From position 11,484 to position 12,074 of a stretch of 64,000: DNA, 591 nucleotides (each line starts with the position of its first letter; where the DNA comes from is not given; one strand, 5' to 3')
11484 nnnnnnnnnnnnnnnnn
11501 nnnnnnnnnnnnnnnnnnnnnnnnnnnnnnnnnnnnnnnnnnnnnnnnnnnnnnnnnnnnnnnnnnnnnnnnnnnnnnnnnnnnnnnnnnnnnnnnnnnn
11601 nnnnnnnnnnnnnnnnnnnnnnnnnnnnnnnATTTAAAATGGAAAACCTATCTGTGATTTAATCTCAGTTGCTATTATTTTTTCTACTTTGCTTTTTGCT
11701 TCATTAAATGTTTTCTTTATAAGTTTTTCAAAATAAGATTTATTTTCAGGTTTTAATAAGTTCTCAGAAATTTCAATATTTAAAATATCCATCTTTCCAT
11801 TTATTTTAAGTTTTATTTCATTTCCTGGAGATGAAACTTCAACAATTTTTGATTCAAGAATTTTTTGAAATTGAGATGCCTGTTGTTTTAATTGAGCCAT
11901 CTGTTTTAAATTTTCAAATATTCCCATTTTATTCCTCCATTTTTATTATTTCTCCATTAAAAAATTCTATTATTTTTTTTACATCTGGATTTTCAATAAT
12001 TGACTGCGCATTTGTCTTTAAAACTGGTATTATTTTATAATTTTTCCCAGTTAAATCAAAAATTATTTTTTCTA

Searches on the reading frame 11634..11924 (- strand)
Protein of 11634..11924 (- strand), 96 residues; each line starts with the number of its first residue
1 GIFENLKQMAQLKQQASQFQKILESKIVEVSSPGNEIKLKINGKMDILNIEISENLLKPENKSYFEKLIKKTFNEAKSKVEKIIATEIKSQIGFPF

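Call 52: search_protein_families(library=pfam, proteins=[window:11634-11924:-], max_evalue=0.00001)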
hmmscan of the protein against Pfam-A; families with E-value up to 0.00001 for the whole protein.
window:11634-11924:- (96 aa): 1 family
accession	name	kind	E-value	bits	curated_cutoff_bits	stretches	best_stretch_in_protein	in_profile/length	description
PF02575.21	YbaB_DNA_bd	-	9e-18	64.7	25.5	1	6-90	1-85/91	YbaB/EbfC DNA-binding family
